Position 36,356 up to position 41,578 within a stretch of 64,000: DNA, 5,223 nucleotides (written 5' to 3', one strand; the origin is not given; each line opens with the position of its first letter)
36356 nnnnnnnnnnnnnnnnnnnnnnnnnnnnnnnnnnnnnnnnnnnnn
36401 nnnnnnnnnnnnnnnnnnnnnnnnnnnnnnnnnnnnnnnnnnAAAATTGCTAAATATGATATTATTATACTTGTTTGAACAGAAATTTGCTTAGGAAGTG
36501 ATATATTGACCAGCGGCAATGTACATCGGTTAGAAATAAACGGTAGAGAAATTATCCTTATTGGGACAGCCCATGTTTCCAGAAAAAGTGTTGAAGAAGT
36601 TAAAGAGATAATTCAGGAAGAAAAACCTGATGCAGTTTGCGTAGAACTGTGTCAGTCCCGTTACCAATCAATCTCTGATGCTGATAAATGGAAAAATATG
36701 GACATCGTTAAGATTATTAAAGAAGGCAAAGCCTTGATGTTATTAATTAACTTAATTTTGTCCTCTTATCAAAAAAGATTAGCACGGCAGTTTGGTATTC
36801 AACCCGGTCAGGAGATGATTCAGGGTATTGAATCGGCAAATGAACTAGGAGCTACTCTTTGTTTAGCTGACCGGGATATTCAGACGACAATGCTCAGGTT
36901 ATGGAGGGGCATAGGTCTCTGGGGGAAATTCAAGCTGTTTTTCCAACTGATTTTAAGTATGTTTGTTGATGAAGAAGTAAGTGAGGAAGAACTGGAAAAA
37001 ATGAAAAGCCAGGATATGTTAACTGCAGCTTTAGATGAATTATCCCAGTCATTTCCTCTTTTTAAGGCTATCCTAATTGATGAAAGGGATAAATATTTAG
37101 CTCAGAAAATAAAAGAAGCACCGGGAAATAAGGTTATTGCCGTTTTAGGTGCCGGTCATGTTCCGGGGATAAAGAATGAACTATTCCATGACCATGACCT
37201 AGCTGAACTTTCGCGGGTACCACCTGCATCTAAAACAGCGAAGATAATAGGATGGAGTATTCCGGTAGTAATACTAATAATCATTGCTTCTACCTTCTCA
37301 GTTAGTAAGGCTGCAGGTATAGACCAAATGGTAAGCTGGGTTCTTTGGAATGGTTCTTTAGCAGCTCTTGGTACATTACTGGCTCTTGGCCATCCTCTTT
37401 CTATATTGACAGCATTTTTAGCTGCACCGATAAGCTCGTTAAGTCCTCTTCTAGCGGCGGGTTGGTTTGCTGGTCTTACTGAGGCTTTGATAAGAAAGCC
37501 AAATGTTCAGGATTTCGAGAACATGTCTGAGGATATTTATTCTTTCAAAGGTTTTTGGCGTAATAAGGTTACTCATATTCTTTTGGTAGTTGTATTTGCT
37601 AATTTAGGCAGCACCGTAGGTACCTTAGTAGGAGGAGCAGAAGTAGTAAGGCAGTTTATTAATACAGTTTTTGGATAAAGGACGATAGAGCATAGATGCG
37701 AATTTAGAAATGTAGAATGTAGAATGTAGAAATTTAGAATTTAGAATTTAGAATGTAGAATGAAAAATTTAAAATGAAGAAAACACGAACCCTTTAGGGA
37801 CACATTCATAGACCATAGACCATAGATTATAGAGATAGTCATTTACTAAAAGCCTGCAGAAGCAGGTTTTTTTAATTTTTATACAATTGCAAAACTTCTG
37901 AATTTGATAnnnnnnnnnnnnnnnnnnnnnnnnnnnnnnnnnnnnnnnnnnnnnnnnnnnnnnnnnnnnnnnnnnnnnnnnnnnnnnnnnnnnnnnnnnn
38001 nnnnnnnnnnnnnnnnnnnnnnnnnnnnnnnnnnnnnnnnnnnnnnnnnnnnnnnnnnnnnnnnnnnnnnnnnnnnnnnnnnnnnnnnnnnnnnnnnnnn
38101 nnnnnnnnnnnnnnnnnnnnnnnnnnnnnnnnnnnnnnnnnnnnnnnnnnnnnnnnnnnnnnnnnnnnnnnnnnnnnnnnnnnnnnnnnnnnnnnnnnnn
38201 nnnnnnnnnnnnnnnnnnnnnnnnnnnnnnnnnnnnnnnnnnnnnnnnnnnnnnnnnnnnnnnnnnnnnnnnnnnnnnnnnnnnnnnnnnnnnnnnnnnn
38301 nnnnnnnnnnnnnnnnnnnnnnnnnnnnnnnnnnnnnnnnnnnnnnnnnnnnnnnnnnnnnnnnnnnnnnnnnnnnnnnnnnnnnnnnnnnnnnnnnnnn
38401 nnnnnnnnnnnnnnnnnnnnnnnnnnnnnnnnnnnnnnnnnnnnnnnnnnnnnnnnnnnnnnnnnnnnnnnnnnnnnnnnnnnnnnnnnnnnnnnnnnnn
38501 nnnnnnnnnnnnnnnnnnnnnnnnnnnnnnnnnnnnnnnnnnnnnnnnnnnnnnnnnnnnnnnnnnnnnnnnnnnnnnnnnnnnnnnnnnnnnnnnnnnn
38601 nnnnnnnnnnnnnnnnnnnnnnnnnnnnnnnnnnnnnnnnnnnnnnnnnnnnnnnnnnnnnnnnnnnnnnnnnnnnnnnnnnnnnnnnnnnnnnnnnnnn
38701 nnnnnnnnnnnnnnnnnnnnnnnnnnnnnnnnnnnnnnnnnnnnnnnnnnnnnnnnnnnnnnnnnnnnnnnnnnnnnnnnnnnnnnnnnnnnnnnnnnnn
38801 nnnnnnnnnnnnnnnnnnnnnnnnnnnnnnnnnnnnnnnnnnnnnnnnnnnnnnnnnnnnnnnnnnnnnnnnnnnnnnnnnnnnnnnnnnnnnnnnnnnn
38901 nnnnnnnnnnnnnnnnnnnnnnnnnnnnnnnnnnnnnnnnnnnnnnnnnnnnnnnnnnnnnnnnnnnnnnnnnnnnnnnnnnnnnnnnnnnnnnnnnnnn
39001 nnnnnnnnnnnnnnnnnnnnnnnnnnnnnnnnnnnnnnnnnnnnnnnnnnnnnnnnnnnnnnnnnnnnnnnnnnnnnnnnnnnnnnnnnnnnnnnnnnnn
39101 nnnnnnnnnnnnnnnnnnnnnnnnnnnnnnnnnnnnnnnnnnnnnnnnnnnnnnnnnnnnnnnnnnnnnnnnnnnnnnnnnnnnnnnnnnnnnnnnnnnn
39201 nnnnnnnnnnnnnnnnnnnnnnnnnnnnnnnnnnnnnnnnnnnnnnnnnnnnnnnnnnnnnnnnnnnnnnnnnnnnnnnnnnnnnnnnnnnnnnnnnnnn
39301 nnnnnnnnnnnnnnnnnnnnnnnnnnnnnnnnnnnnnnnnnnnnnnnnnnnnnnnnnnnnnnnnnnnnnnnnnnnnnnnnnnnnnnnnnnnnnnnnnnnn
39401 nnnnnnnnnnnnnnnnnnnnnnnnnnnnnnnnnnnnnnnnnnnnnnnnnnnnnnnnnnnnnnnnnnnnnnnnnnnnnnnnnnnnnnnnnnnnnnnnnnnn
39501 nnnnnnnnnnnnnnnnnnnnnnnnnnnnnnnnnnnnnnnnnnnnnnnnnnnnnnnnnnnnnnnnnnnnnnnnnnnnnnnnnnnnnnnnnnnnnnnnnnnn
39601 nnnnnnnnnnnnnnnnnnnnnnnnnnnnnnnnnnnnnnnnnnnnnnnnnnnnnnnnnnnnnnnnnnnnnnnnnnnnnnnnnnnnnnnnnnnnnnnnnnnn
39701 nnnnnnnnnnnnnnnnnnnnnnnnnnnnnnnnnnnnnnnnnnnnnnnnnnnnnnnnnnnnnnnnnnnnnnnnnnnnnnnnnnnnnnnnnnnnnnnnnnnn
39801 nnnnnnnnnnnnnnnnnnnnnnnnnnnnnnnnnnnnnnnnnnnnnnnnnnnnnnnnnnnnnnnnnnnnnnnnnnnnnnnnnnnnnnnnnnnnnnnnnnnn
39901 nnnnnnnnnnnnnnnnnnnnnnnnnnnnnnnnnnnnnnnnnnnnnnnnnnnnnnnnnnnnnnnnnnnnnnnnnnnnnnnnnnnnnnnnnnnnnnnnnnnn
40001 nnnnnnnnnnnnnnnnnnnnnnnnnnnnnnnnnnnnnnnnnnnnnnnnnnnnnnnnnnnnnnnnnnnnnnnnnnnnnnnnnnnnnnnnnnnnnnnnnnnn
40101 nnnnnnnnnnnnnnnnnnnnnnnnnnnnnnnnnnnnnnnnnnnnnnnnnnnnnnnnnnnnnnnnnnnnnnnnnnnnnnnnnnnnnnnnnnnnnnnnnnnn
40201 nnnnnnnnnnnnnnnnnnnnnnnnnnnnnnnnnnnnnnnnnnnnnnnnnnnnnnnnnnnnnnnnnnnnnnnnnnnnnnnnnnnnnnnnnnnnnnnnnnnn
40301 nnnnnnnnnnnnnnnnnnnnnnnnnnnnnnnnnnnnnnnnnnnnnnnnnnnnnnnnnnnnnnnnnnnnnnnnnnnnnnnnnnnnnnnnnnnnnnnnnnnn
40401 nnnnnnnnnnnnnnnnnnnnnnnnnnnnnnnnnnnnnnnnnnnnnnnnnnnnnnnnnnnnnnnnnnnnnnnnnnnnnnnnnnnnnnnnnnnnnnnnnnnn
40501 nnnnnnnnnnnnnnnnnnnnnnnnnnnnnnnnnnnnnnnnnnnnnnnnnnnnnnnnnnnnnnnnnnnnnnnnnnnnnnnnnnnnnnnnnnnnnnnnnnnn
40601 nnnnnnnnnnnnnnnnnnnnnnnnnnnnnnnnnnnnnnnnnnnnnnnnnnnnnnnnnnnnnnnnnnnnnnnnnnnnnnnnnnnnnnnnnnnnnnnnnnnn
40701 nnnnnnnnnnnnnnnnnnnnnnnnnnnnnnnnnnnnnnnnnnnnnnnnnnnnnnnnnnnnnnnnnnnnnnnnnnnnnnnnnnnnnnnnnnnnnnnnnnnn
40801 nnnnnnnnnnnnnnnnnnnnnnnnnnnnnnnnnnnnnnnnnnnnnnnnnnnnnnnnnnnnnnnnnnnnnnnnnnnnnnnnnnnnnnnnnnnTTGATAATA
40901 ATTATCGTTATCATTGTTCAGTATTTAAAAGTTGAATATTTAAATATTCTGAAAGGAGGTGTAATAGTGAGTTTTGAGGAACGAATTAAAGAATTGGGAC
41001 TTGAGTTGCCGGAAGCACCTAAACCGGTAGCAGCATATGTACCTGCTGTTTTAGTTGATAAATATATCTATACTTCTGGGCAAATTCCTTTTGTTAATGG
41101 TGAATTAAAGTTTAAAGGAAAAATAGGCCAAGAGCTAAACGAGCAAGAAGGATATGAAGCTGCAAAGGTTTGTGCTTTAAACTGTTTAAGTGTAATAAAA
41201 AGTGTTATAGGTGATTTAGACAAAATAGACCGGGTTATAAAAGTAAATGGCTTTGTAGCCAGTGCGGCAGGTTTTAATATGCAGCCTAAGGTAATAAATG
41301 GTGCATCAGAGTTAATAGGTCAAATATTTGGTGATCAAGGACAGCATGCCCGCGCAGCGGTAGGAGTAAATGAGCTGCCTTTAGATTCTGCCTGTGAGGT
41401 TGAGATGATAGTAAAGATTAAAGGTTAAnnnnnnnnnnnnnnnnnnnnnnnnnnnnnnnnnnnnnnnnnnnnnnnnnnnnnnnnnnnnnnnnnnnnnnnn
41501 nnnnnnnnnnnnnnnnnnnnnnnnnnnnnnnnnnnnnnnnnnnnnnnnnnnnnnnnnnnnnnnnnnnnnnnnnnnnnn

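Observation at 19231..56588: Family of intergenic word-array elements at eight or more loci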

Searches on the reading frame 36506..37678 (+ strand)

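Call 16: search_protein_families(library=pfam, proteins=[window:36506-37678:+])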
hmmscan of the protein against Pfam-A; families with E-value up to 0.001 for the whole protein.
window:36506-37678:+ (390 aa): 1 family
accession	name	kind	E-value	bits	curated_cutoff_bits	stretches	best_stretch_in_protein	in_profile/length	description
PF01963.22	TraB_PrgY_gumN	-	1.9e-38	133.3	26.8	1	6-224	2-249/263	TraB/PrgY/gumN family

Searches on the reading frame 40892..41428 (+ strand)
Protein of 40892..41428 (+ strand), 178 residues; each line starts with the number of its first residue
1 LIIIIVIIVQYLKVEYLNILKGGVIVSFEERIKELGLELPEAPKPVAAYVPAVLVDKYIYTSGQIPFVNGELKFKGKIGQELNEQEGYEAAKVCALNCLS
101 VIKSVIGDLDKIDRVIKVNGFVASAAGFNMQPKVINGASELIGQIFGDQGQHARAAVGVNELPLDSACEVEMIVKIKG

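Call 16: search_protein_families(library=pfam, proteins=[window:40892-41428:+])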
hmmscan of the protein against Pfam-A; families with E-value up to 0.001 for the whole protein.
window:40892-41428:+ (178 aa): 2 families
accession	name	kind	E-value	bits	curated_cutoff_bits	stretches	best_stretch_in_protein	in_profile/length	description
PF14588.11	YjgF_endoribonc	-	6.1e-26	91.4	35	1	30-173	2-145/148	YjgF/chorismate_mutase-like, putative endoribonuclease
PF01042.26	Ribonuc_L-PSP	-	2.2e-16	60.4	27.3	1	41-175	3-120/121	Endoribonuclease L-PSP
